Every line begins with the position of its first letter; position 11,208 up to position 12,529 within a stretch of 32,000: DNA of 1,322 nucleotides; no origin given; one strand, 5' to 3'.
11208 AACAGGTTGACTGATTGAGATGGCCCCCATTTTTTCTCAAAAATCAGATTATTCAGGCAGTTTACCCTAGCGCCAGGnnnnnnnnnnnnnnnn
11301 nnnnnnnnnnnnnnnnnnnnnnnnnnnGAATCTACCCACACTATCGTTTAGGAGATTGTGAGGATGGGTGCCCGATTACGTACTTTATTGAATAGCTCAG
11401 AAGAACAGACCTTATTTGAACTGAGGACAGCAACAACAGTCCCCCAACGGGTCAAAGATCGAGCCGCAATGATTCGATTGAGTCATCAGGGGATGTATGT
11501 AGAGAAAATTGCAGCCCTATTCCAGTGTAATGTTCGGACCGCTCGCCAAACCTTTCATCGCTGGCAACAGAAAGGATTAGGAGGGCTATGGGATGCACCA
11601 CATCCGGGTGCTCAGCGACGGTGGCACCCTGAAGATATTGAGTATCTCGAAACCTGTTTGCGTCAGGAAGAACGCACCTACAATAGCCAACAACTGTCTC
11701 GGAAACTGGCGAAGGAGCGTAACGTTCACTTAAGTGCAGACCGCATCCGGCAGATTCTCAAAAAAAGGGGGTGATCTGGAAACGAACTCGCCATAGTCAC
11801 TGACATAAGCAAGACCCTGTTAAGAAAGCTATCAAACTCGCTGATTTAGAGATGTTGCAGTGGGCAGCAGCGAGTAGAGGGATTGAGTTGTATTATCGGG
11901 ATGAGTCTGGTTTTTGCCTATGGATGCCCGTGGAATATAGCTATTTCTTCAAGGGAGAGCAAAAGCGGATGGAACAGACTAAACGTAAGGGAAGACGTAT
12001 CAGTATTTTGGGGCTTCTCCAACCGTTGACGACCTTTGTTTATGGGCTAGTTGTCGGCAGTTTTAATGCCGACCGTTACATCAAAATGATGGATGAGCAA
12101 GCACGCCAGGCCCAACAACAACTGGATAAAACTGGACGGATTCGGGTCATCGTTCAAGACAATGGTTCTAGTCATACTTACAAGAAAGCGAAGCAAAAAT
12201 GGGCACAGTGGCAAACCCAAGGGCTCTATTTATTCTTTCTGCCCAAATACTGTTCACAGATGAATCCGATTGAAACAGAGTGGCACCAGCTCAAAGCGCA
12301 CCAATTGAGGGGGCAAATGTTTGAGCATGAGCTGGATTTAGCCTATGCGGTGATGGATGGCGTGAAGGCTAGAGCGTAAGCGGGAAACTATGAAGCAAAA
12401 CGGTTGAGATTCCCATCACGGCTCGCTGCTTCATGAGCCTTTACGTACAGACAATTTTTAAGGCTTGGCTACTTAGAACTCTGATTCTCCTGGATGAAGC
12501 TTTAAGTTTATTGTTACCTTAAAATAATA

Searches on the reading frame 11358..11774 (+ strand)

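Call 6: search_protein_families(library=pfam, proteins=[window:11358-11774:+], max_evalue=0.001)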
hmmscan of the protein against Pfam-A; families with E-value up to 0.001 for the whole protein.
window:11358-11774:+ (138 aa): 4 families
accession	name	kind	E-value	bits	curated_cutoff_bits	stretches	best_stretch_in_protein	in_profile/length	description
PF13384.12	HTH_23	-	1.1e-12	47.8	24.6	1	30-78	2-50/50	Homeodomain-like domain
PF13565.12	HTH_32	-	2.7e-12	47.5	33.7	1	61-134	1-73/73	Homeodomain-like domain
PF13518.12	HTH_28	-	3e-07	30.8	25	1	35-82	2-49/52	Helix-turn-helix domain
PF13551.12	HTH_29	-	4.7e-07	30.2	28.1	1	35-92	1-61/64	Winged helix-turn helix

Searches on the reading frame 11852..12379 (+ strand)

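Call 6: search_protein_families(library=pfam, proteins=[window:11852-12379:+], max_evalue=0.001)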
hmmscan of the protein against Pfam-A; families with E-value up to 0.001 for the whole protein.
window:11852-12379:+ (175 aa): 1 family
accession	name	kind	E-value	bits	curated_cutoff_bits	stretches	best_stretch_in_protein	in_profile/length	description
PF13358.12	DDE_3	-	1.7e-25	90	28.6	1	13-159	2-141/146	DDE superfamily endonuclease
